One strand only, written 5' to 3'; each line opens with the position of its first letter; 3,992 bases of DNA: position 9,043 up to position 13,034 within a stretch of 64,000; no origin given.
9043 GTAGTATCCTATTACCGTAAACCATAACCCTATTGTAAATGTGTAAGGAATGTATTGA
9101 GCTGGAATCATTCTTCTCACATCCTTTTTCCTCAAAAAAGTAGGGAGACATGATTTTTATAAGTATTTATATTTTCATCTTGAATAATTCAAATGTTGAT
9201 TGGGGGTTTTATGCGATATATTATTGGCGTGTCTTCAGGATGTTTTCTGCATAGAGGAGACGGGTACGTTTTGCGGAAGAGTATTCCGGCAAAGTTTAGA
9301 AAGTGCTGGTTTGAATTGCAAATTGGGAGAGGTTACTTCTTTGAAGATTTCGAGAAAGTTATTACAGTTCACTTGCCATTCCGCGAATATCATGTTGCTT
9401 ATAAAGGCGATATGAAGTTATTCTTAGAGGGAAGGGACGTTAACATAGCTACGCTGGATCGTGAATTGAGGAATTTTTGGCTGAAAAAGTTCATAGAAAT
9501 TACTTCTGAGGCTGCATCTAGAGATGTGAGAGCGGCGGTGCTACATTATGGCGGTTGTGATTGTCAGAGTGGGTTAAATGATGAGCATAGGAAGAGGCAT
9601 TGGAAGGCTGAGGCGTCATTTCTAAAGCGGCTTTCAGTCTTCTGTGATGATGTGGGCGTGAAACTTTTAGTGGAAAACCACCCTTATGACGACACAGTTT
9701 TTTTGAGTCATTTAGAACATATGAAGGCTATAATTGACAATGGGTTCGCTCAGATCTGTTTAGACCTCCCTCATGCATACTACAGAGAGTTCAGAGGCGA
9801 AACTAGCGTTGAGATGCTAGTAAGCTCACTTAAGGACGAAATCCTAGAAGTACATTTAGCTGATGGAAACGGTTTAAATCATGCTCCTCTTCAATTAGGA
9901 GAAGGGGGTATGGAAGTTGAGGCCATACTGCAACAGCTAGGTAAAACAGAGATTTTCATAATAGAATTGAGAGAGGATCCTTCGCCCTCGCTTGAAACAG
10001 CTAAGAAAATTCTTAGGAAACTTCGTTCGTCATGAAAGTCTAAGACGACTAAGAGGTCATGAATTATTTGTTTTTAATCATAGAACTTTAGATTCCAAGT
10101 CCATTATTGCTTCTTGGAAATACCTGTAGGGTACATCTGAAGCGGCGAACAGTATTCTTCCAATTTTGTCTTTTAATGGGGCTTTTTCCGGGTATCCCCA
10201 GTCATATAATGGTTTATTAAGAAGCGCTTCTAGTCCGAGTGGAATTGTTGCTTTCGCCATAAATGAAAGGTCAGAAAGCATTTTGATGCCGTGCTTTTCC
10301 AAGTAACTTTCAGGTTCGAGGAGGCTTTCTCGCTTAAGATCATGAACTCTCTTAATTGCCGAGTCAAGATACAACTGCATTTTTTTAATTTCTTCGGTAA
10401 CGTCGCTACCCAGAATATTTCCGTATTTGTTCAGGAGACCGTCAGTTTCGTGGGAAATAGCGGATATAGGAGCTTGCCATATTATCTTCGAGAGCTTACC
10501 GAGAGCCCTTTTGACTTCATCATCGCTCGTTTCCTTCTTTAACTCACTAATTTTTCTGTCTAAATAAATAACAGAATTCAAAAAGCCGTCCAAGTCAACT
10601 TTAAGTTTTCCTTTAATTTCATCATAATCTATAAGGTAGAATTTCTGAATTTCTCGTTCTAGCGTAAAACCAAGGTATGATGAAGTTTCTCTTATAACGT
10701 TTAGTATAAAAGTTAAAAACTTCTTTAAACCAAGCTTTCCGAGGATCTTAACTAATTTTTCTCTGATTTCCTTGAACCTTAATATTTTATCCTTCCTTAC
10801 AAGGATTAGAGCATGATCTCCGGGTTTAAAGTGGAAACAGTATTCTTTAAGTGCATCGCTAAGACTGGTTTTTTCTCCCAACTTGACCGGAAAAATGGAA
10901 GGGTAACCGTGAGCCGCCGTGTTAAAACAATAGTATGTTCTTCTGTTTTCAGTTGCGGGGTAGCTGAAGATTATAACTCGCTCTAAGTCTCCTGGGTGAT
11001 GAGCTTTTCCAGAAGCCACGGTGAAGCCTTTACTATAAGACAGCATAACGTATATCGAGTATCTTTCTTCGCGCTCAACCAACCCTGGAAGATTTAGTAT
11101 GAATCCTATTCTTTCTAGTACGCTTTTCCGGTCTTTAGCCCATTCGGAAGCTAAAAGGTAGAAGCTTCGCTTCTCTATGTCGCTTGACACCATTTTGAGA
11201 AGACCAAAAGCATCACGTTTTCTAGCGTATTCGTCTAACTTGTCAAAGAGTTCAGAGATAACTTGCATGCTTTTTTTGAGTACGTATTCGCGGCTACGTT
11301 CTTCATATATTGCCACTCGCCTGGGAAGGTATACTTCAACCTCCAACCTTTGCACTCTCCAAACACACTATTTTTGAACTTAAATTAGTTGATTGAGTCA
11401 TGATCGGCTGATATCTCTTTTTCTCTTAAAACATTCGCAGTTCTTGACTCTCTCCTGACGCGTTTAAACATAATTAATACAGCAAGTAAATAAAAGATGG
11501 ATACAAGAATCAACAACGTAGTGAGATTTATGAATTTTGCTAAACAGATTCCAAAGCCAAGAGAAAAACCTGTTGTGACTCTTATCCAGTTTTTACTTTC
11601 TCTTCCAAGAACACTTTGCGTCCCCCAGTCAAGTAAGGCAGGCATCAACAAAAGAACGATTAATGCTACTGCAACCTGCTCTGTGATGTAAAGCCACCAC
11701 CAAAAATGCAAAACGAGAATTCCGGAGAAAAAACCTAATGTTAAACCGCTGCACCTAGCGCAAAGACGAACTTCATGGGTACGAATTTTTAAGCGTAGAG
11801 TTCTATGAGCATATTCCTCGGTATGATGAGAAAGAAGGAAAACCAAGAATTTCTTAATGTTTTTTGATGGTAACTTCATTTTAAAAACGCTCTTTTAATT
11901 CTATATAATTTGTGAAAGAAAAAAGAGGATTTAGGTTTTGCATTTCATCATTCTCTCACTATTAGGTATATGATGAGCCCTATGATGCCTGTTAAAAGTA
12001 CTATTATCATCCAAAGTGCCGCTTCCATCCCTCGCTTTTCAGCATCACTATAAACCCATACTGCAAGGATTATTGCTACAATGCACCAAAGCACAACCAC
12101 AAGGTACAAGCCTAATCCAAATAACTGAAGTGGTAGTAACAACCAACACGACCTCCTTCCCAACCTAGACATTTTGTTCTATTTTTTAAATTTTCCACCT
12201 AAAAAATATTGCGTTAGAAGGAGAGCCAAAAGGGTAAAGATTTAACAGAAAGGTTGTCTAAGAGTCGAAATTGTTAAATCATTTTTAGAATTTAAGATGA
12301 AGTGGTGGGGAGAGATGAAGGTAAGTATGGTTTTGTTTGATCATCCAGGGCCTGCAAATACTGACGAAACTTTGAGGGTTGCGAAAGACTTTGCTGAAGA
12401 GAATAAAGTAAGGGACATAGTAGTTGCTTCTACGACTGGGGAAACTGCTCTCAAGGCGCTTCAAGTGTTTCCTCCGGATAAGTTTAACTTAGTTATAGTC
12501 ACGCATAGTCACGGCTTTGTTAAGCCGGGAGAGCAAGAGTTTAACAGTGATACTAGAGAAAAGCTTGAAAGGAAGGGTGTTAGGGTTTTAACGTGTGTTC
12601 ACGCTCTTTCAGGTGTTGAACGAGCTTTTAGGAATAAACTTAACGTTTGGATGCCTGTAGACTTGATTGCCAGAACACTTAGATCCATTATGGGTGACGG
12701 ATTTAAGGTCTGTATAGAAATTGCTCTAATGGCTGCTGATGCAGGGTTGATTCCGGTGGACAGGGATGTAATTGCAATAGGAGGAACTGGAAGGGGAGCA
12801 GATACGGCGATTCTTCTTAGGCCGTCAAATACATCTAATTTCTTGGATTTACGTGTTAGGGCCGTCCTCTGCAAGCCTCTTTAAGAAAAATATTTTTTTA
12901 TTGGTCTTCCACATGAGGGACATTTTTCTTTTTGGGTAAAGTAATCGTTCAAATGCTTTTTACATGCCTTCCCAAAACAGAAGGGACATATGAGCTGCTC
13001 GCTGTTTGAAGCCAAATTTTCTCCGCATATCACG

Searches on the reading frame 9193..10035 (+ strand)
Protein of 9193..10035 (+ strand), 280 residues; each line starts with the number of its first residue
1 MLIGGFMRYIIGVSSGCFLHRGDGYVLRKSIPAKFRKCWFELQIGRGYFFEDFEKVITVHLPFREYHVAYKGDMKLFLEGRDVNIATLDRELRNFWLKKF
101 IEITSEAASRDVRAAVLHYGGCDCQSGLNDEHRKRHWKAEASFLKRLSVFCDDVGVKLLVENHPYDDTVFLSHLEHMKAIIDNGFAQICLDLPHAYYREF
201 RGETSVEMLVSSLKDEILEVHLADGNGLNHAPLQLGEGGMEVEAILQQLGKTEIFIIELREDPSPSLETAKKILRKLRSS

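Call 48: search_protein_families(library=pfam, proteins=[window:9193-10035:+], max_evalue=0.00001)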
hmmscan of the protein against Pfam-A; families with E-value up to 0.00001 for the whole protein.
window:9193-10035:+ (280 aa): 1 family
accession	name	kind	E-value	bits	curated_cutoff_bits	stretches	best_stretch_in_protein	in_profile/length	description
PF01261.30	AP_endonuc_2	-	4e-15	56.6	31.1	1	65-278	52-247/249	Xylose isomerase-like TIM barrel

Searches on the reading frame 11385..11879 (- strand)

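Call 49: search_protein_families(library=pfam, proteins=[window:11385-11879:-], max_evalue=0.00001)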
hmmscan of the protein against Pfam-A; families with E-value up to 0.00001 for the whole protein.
window:11385-11879:- (164 aa): 1 family
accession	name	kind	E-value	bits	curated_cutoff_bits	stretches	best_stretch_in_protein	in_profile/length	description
PF09858.14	DUF2085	-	1.5e-15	57.8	25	1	30-112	9-88/90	Predicted membrane protein (DUF2085)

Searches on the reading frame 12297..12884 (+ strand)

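Call 49: search_protein_families(library=pfam, proteins=[window:12297-12884:+], max_evalue=0.00001)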
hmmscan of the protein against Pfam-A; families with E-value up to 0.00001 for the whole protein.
window:12297-12884:+ (195 aa): 1 family
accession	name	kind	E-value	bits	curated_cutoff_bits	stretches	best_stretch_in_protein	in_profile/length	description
PF02887.21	PK_C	-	1e-07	32.4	28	1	25-169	3-109/114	Pyruvate kinase, alpha/beta domain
